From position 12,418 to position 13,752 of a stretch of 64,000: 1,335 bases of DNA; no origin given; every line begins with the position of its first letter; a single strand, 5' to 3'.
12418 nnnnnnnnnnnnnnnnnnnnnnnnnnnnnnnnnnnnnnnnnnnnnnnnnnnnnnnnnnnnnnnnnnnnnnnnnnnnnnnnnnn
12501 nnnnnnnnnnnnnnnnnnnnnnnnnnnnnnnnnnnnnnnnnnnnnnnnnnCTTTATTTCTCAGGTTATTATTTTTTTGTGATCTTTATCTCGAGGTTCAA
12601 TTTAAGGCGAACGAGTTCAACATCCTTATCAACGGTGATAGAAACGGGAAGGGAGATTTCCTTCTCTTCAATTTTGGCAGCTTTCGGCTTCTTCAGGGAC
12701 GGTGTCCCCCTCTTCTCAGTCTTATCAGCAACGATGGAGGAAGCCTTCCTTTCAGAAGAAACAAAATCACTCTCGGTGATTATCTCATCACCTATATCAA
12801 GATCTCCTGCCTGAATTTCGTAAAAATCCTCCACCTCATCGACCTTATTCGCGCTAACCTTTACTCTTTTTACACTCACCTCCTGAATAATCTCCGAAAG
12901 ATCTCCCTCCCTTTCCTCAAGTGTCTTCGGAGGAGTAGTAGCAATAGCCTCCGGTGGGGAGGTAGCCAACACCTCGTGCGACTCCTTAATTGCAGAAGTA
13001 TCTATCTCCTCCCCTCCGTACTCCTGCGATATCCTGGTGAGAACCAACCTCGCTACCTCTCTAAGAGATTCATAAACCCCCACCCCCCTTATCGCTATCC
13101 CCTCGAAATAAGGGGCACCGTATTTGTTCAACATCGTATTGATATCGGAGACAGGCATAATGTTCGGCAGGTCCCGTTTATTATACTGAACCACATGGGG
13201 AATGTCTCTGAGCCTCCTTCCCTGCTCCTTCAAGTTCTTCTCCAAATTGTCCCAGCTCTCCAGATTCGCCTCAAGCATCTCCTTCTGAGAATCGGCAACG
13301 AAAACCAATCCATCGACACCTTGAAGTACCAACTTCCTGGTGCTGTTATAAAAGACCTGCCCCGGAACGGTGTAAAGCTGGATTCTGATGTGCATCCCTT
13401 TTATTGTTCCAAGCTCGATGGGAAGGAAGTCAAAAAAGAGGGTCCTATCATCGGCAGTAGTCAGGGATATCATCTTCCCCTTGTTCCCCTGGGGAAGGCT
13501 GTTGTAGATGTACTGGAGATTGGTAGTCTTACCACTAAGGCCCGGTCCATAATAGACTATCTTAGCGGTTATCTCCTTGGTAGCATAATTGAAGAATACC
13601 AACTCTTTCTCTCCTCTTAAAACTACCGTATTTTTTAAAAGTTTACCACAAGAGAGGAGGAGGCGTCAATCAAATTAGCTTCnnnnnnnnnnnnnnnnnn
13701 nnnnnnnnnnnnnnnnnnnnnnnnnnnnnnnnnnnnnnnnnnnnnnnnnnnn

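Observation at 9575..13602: Operon coupling the MglA-like GTPase to a TolB-propeller/CarboxypepD_reg membrane protein and IHF-like plus MerR-like regulators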

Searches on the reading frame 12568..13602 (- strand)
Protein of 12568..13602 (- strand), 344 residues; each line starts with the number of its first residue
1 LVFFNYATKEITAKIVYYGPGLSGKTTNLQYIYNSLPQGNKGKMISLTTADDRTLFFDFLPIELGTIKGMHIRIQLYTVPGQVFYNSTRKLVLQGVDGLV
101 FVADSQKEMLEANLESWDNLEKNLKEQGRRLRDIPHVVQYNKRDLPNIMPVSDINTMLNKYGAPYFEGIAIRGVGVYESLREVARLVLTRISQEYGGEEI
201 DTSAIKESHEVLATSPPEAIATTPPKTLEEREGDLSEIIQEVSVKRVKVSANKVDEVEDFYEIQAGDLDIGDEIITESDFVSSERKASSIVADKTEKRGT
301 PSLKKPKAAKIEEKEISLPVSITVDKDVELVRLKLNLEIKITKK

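Call 3: search_protein_families(library=pfam, proteins=[window:12568-13602:-], max_evalue=0.01)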
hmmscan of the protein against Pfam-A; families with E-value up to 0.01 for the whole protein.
window:12568-13602:- (344 aa): 2 families
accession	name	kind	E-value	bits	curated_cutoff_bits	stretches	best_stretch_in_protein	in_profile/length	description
PF00025.27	Arf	-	1.5e-06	28.3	22.3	1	66-160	52-142/174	ADP-ribosylation factor family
PF00071.28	Ras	-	5.3e-05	23.3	21.6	1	52-187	29-160/162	Ras family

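Call 4: search_protein_families(library=ncbifam, proteins=[window:12568-13602:-], max_evalue=0.01)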
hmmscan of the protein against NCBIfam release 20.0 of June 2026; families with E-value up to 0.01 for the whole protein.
window:12568-13602:- (344 aa): 2 families
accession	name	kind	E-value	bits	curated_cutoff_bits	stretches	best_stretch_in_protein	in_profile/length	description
TIGR00231.1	small_GTP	domain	1.1e-05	25.2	42.5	1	12-162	3-141/164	GTP-binding protein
TIGR03880.1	KaiC_arch_3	hypoth_equivalog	0.002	17.7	249.45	0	13-53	20-58/224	KaiC domain-containing protein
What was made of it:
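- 12568..12684 (-): Long MglA-like protein, residues 307-344 plus stop: conserved C-terminal motif (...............vRLKLnLEIKI). No Pfam or NCBIfam match (calls 3, 4).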

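Call 9: find_homologous_proteins(query=window:12568-13602:-)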
Query window:12568-13602:- (344 aa): 8000 proteins with E <= 0.001 among 8000 candidates; the best 120 are listed.
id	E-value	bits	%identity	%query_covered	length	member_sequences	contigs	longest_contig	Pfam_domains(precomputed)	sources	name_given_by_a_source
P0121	2.4e-214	729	98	100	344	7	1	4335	PF00025.28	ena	-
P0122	6.0e-154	530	72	100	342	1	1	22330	PF00025.28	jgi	jgi:signal recognition particle receptor subunit beta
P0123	5.2e-98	346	52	100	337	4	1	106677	PF00071.29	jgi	jgi:hypothetical protein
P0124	2.6e-96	341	49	99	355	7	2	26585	PF00025.28,PF00071.29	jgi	jgi:signal recognition particle receptor subunit beta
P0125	3.2e-95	337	49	100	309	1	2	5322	-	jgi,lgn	-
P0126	5.0e-95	337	67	63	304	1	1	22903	-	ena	-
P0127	3.0e-94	334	66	63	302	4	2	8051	PF00071.29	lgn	-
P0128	3.1e-94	334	47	100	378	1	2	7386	PF00025.28,PF00071.29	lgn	-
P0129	3.5e-94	334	70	60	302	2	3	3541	PF00071.29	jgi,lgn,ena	-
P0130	1.2e-92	329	61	69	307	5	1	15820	PF00071.29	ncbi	-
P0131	1.4e-90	322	-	-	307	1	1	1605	PF00025.28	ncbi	-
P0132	2.7e-90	321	68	58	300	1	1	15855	-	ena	-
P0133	2.0e-84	302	66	58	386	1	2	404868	PF00071.29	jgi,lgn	jgi:signal recognition particle receptor subunit beta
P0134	3.1e-84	301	65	58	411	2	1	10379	PF00071.29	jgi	jgi:mutual gliding-motility protein MglA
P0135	4.3e-84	301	66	58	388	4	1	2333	PF00071.29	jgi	jgi:hypothetical protein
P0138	7.6e-84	300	47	99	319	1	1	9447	PF00025.28,PF00071.29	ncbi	-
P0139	2.9e-83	298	66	58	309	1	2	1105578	PF00025.28,PF00071.29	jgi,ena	jgi:signal recognition particle receptor subunit beta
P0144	6.2e-83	297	59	67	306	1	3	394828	PF00025.28,PF00071.29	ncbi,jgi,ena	-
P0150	1.0e-82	296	65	57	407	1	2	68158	PF00071.29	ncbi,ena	-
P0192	1.1e-81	293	45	97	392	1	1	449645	-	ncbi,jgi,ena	-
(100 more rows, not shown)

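Call 10: find_related_loci(query=window:12568-13602:-, collection=genome_contigs, flank=10000)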
Query window:12568-13602:- (344 aa) in genome_contigs; peptide patterns used: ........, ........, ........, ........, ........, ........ (x = any residue, [..] = any of these).
211 stretches matched a pattern; 1 encode a relative of the query (tblastn E <= 1e-3); 1 distinct loci.
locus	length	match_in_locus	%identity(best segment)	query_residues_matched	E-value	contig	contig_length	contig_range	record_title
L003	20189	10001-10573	63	1-191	1e-84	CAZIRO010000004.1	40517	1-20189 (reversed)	MAG TPA_asm: uncultured Acidobacteriota bacterium isolate SRP163575_co2_49 genome assembly, contig: NODE_1059_length_405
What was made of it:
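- Tried and rejected: genome_contigs scan with the single GTPase sequence (call 10).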

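Call 11: find_encoding_contigs(protein=P0123, flank=8000, max_places=2)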
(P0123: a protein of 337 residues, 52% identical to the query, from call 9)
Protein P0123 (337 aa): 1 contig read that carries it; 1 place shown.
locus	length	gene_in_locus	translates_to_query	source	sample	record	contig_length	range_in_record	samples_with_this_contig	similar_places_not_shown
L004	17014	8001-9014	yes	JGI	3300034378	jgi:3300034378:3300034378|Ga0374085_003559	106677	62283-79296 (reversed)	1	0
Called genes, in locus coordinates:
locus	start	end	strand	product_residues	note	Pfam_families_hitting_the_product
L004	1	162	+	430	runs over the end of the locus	PF04187:Cofac_haem_bdg (faint)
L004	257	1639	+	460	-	PF11918:Peptidase_S41_N, PF03572:Peptidase_S41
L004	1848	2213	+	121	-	PF07883:Cupin_2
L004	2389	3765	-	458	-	PF03150:CCP_MauG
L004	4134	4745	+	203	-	PF12675:DUF3795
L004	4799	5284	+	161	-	PF12675:DUF3795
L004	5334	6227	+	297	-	PF02517:Rce1-like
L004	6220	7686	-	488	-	PF00111:Fer2, PF17651:Raco_middle, PF14574:RACo_C_ter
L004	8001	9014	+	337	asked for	PF00071:Ras (weak)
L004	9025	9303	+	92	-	PF00216:Bac_DNA_binding, PF18291:HU-HIG (weak)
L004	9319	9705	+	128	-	PF00376:MerR (weak), PF13411:MerR_1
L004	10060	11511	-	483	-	-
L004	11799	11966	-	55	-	-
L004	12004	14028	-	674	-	PF00884:Sulfatase, PF01663:Phosphodiest, PF16347:SGSH_C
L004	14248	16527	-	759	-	PF00331:Glyco_hydro_10 (faint), PF01229:Glyco_hydro_39 (weak)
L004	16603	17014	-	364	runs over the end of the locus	PF09314:DUF1972, PF13439:Glyco_transf_4, PF13477:Glyco_trans_4_2 (weak), PF13579:Glyco_trans_4_4, PF00534:Glycos_transf_1, PF13692:Glyco_trans_1_4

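Call 12: find_encoding_contigs(protein=P0124, flank=8000, max_places=2)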
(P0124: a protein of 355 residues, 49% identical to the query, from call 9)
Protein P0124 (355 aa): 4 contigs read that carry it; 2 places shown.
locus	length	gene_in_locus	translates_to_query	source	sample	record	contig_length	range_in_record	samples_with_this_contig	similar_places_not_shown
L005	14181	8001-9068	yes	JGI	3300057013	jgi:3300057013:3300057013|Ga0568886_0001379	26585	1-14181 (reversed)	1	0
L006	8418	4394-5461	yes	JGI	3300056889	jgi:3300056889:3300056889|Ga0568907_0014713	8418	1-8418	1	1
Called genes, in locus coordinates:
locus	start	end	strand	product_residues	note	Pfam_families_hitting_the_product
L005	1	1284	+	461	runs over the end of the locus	PF11918:Peptidase_S41_N, PF03572:Peptidase_S41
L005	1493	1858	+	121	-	PF07883:Cupin_2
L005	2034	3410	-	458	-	PF03150:CCP_MauG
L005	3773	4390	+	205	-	PF12675:DUF3795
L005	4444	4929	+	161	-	PF12675:DUF3795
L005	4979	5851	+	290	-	PF02517:Rce1-like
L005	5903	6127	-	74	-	PF21748:UPF0150 (weak)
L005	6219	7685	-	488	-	PF00111:Fer2, PF17651:Raco_middle, PF14574:RACo_C_ter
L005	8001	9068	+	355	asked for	PF00025:Arf (weak), PF00071:Ras (weak)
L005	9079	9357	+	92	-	PF00216:Bac_DNA_binding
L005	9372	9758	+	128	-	PF00376:MerR (weak), PF13411:MerR_1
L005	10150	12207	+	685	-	PF07944:Beta-AFase-like_GH127_cat, PF20736:Glyco_hydro127M, PF20737:Glyco_hydro127C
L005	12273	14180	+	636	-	?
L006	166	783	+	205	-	PF12675:DUF3795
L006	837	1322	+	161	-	PF12675:DUF3795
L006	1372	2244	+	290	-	PF02517:Rce1-like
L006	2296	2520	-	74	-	PF21748:UPF0150 (weak)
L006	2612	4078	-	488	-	PF00111:Fer2, PF17651:Raco_middle, PF14574:RACo_C_ter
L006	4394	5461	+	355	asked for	PF00025:Arf (weak), PF00071:Ras (weak)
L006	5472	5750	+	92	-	PF00216:Bac_DNA_binding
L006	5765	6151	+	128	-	PF00376:MerR (weak), PF13411:MerR_1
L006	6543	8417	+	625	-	?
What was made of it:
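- Operon-level adjacency of long MglA with IHF-MerR-tRNA-Pro survives even where both flanks have changed (L004-L006, calls 11, 12). It includes L004-L006, where both flanks differ (calls 11, 12).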

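Call 13: find_encoding_contigs(protein=P0126, flank=8000, max_places=2)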
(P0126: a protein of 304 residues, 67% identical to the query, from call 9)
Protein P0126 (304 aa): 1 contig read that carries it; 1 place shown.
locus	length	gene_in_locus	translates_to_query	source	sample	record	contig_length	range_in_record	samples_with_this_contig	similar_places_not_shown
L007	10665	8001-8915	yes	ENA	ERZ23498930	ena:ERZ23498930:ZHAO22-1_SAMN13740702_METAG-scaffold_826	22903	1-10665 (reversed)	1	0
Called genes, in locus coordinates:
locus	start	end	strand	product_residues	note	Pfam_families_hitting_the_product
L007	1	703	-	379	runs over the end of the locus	PF02771:Acyl-CoA_dh_N, PF02770:Acyl-CoA_dh_M, PF00441:Acyl-CoA_dh_1, PF08028:Acyl-CoA_dh_2, PF22924:ACOX_C_alpha1 (weak)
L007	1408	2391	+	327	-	PF01145:Band_7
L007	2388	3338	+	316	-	PF01145:Band_7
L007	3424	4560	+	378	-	PF04015:DUF362, PF00037:Fer4 (faint), PF12797:Fer4_2 (faint), PF12837:Fer4_6 (faint), PF12838:Fer4_7 (weak), PF13237:Fer4_10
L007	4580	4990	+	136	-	PF09413:DUF2007 (faint)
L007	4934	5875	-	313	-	PF02163:Peptidase_M50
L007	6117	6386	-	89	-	PF00216:Bac_DNA_binding, PF18291:HU-HIG (faint)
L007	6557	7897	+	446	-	PF00009:GTP_EFTU, PF00071:Ras (faint), PF01926:MMR_HSR1, PF02421:FeoB_N, PF00009:GTP_EFTU, PF01926:MMR_HSR1, PF02421:FeoB_N, PF14714:KH_dom-like, +4 more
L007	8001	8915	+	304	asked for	-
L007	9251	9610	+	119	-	PF00376:MerR (weak), PF13411:MerR_1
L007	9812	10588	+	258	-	PF01975:SurE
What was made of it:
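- The same tight spacing occurs in distant relatives (calls 11-13).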

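Call 22: find_related_loci(query=A1, collection=metagenome_contigs, flank=8000)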
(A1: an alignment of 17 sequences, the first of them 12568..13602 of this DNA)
Query A1 (344 aa) in metagenome_contigs; peptide patterns used: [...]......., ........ (x = any residue, [..] = any of these).
600 stretches matched a pattern (row limit reached: there are more); 598 encode a relative of the query (tblastn E <= 1e-3); the best 80 are kept; 80 distinct loci.
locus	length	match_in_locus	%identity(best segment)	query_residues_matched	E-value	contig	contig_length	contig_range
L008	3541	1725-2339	70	1-205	2e-99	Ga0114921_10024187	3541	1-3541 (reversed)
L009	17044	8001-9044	44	1-344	9e-89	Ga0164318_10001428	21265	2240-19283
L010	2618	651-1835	41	1-341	6e-91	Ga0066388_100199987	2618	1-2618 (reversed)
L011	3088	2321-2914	67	1-198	4e-89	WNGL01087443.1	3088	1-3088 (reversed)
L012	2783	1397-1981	65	1-195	1e-89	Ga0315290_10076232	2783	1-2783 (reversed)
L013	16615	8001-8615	65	1-205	2e-87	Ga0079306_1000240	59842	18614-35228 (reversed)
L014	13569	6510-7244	57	1-245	4e-87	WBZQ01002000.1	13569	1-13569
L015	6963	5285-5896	63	1-204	2e-86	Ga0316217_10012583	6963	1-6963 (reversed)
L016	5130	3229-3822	65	1-198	2e-86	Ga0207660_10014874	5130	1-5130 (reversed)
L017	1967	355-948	64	1-198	2e-90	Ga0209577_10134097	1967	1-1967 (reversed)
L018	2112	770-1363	64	1-198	4e-88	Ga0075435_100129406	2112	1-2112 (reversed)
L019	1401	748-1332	62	1-195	5e-90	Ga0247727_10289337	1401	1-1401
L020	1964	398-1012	64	1-201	3e-88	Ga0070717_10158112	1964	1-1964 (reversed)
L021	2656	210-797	61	1-195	7e-86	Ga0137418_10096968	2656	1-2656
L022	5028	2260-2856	62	1-199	2e-83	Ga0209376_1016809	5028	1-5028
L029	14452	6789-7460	52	1-224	5e-78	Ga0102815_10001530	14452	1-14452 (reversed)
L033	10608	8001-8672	52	1-227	2e-76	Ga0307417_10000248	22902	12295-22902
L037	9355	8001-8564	61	1-188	8e-76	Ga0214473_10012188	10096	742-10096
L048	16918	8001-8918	43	1-307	3e-75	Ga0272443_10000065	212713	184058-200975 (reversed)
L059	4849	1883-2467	56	1-195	5e-75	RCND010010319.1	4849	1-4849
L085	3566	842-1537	49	1-225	2e-74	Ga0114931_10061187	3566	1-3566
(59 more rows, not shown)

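Call 24: list_cluster_members(proteins=[window:12568-13602:-, window:10265-12550:-, window:13683-14993:-, window:8703-9461:-, P0130, P0138, P0144, P0131, P0192, P0150])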
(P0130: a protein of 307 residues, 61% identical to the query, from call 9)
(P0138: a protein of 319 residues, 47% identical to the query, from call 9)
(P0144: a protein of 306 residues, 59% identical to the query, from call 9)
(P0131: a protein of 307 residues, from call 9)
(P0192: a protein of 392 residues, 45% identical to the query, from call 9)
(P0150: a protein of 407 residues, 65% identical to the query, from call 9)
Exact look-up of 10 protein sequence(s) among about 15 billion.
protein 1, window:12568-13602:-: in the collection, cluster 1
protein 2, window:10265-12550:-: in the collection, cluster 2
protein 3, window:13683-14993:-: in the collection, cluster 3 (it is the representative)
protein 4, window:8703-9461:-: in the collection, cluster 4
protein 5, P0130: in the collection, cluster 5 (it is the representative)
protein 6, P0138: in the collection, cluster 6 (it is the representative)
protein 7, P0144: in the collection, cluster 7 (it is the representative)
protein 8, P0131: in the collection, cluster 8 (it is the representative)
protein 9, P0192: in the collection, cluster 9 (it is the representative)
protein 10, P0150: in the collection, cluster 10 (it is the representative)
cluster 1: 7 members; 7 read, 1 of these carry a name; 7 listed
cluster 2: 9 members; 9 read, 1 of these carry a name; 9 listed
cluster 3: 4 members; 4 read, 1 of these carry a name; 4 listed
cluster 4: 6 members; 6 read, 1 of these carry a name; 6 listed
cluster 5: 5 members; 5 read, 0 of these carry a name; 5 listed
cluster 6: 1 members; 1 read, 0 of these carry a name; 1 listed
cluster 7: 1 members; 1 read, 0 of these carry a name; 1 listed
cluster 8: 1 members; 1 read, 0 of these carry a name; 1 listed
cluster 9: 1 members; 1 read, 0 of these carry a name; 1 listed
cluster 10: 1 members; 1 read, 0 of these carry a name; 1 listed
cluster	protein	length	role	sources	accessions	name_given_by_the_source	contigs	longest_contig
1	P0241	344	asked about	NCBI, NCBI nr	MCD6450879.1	MAG: hypothetical protein J7L64_00730 [Acidobacteria bacterium] | hypothetical protein [Acidobacteriota bacterium]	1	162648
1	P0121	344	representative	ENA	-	-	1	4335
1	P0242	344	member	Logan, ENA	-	-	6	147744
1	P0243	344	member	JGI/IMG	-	-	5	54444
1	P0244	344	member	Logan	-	-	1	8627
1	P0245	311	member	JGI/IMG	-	-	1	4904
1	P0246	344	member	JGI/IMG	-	-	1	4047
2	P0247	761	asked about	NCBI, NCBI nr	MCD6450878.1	MAG: carboxypeptidase regulatory-like domain-containing protein [Acidobacteria bacterium] | carboxypeptidase regulatory-like domain-containing protein [Acidobacteriota bacterium]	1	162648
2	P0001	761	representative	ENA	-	-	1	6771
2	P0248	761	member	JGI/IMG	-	-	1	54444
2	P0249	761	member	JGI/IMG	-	-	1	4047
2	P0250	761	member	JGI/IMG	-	-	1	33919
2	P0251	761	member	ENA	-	-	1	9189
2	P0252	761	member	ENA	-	-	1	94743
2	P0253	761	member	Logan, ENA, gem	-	-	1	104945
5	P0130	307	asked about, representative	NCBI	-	-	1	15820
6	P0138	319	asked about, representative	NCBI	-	-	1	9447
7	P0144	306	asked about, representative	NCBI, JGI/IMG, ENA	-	-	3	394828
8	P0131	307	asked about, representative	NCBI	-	-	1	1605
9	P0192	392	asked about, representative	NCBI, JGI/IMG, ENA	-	-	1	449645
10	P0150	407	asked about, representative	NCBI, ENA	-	-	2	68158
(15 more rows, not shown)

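Call 33: search_protein_families(library=pfam, proteins=[L033:8001-10025:+, L059:1883-4102:+, L085:842-2476:+, L009:8001-9050:+, L048:8001-9248:+, L029:6789-8057:+], max_evalue=0.01)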
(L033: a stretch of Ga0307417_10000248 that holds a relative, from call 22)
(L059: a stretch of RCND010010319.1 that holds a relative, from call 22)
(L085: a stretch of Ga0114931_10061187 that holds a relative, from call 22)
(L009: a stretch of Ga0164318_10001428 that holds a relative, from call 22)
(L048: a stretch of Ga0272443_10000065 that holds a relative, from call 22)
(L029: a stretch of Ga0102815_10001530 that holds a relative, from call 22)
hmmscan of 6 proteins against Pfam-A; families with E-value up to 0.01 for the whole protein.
L033:8001-10025:+ (674 aa): 2 families
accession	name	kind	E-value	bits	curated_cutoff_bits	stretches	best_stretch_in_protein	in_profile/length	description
PF00071.28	Ras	-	2.9e-05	24.1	21.6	1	14-187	1-160/162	Ras family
PF00025.27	Arf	-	0.00056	19.9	22.3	1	65-184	51-171/174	ADP-ribosylation factor family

L059:1883-4102:+ (739 aa): 2 families
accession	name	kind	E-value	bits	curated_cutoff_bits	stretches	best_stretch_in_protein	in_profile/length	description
PF00025.27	Arf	-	2.3e-05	24.4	22.3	1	65-174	51-161/174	ADP-ribosylation factor family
PF00071.28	Ras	-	0.00022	21.3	21.6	1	49-187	26-160/162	Ras family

L085:842-2476:+ (544 aa): 2 families
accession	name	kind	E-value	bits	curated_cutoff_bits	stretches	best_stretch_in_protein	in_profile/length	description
PF00071.28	Ras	-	2.4e-06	27.7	21.6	1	50-187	27-160/162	Ras family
PF00025.27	Arf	-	0.00045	20.2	22.3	1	63-183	49-170/174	ADP-ribosylation factor family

L009:8001-9050:+ (349 aa): 2 families
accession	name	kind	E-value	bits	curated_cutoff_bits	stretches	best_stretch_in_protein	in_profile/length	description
PF00071.28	Ras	-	1.4e-08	34.9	21.6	1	48-187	25-160/162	Ras family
PF00025.27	Arf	-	7.1e-05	22.8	22.3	1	65-184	51-171/174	ADP-ribosylation factor family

L048:8001-9248:+ (415 aa): 4 families
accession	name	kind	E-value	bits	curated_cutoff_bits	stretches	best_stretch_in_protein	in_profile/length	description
PF00025.27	Arf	-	1.5e-07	31.5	22.3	1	63-181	49-168/174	ADP-ribosylation factor family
PF00071.28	Ras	-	5.7e-07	29.7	21.6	1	49-185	26-158/162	Ras family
PF08477.19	Roc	-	0.0027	18.4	27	0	14-144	1-119/119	Ras of Complex, Roc, domain of DAPkinase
PF04670.18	Gtr1_RagA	-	0.0048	16.8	22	1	14-132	1-113/232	Gtr1/RagA G protein conserved region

L029:6789-8057:+ (422 aa): 3 families
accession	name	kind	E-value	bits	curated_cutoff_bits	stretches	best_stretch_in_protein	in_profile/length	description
PF00025.27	Arf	-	7.7e-07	29.2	22.3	1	66-158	52-140/174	ADP-ribosylation factor family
PF04670.18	Gtr1_RagA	-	0.00035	20.5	22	1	14-133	1-114/232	Gtr1/RagA G protein conserved region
PF00071.28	Ras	-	0.0048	16.9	21.6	1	54-186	31-159/162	Ras family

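Call 38: search_protein_families(library=pfam, proteins=[L037:7481-7975:+], max_evalue=0.0001)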
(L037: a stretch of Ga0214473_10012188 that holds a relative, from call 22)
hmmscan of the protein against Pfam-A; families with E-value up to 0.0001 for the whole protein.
L037:7481-7975:+ (164 aa): 1 family
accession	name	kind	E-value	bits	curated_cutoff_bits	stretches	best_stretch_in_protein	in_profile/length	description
PF03259.23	Robl_LC7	-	2.5e-14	53.2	23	1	16-106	2-91/91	Roadblock/LC7 domain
